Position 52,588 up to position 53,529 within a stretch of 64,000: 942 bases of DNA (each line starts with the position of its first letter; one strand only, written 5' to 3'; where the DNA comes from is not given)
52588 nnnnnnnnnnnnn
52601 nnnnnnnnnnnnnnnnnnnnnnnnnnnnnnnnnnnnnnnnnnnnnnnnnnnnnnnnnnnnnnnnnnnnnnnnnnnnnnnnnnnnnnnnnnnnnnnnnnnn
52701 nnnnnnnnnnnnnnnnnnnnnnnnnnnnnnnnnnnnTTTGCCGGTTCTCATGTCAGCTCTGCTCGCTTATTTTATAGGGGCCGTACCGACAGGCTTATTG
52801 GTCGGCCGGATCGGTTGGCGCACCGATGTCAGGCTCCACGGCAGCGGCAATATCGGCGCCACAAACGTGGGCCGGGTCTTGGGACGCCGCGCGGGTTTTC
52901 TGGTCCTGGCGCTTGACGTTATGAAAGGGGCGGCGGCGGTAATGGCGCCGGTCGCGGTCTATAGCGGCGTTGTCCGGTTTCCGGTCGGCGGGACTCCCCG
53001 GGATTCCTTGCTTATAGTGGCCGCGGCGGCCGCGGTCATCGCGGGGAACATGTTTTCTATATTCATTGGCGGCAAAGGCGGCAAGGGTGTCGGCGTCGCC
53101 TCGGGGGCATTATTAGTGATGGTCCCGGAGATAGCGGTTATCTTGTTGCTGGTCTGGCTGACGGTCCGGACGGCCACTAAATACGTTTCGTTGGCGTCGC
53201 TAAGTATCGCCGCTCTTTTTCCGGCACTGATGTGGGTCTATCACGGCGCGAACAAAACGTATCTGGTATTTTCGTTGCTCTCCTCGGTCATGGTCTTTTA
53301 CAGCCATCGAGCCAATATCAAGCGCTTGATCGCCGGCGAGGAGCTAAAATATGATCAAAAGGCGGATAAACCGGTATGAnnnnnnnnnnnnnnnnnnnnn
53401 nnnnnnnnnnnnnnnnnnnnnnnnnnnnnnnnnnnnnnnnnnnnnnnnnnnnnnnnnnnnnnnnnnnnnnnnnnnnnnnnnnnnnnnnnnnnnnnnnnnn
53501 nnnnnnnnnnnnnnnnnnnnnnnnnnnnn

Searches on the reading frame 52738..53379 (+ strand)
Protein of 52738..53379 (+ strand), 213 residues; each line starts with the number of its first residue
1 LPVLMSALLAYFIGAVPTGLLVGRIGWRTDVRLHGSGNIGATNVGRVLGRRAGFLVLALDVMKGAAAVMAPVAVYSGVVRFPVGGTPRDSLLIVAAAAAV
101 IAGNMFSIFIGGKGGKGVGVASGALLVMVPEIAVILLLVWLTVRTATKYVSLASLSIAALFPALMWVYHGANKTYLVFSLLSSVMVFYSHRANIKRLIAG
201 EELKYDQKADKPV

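Call 17: search_protein_families(library=pfam, proteins=[window:52738-53379:+], max_evalue=0.00001)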
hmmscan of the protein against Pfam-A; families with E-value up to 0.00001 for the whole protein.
window:52738-53379:+ (213 aa): 1 family
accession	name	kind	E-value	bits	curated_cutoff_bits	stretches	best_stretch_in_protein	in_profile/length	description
PF02660.20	G3P_acyltransf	-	4.7e-46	157.3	24.1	1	9-197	1-164/164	Glycerol-3-phosphate acyltransferase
